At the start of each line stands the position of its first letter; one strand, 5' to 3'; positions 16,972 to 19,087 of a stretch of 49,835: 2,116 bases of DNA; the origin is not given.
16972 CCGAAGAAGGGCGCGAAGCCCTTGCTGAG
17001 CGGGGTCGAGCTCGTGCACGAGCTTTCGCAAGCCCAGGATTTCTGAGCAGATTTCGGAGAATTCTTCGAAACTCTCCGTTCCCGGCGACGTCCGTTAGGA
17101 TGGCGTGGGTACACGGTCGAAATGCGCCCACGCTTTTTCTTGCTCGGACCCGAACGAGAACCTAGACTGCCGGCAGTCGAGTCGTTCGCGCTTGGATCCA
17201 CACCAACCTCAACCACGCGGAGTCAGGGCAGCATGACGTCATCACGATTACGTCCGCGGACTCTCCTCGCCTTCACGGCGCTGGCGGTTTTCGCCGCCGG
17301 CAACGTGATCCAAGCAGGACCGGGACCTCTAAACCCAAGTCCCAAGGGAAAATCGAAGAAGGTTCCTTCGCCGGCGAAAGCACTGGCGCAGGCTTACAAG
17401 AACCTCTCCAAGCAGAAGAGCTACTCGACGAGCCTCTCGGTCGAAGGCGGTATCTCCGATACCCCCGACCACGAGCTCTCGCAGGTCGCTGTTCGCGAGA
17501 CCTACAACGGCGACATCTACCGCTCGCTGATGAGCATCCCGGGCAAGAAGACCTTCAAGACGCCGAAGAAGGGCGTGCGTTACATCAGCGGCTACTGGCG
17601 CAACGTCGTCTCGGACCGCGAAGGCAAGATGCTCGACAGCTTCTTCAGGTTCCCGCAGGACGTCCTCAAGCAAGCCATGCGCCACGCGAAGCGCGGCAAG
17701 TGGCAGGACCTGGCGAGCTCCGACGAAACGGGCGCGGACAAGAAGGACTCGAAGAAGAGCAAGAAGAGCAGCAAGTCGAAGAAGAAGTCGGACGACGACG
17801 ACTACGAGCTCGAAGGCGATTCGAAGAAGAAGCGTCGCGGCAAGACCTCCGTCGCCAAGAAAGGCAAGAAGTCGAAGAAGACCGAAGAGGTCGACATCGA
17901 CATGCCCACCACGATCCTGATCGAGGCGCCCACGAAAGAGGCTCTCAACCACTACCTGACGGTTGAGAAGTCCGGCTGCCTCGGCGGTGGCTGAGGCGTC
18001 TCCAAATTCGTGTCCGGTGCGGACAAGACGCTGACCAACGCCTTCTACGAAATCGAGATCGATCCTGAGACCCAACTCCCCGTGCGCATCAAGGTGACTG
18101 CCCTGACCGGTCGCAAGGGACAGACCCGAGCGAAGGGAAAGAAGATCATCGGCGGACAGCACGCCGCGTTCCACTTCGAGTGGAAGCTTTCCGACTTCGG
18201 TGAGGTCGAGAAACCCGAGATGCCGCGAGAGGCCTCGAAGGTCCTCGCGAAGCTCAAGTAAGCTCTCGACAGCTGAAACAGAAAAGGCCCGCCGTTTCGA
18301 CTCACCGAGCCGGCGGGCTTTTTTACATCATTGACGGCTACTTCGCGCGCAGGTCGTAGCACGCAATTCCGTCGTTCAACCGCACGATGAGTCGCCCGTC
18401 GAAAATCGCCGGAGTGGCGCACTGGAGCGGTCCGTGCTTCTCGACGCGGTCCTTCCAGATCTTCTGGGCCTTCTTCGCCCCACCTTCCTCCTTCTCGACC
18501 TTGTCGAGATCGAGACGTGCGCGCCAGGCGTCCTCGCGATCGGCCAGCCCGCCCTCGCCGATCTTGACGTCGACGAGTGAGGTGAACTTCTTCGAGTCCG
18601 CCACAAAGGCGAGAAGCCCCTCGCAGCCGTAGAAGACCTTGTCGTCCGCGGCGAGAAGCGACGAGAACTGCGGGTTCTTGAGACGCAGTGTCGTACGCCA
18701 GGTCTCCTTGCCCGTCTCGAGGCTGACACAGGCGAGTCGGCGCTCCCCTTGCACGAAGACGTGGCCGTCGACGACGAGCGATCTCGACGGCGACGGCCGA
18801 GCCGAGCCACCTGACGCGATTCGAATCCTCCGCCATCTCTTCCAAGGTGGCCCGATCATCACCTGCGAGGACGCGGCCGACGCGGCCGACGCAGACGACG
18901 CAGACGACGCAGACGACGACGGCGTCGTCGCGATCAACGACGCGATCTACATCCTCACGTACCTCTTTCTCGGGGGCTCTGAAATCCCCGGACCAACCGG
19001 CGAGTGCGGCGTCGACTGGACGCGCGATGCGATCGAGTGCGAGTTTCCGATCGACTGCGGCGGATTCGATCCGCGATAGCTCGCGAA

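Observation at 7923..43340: A shared F-x-R-G-D dockerin-like tail with conserved cysteines marks four giant secreted proteins and one orphan fragment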

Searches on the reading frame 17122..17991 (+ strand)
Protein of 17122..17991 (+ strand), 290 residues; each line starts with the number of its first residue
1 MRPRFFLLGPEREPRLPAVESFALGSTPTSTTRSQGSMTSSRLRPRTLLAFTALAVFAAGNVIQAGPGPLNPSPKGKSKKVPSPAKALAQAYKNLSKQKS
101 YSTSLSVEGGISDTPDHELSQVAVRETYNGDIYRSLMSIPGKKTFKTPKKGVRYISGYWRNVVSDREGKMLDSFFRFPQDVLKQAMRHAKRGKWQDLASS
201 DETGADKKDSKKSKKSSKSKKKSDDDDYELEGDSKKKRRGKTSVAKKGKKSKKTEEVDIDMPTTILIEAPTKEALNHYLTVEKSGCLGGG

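Call 21: search_protein_families(library=pfam, proteins=[window:17122-17991:+], max_evalue=0.01)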
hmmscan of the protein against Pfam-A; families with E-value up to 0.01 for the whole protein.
window:17122-17991:+ (290 aa): 0 families

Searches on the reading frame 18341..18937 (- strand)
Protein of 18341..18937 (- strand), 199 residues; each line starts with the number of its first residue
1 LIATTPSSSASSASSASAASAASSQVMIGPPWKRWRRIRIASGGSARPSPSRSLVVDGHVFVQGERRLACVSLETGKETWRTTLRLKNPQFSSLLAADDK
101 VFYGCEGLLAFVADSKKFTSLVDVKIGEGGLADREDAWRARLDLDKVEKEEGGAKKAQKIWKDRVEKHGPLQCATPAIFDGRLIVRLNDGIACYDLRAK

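Call 21: search_protein_families(library=pfam, proteins=[window:18341-18937:-], max_evalue=0.01)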
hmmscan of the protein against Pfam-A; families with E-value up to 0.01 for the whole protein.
window:18341-18937:- (199 aa): 1 family
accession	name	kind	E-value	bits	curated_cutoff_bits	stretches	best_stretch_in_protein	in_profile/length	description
PF13360.13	PQQ_2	-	5.7e-06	26.6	27.6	1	51-102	28-77/233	Outer membrane protein assembly factor BamB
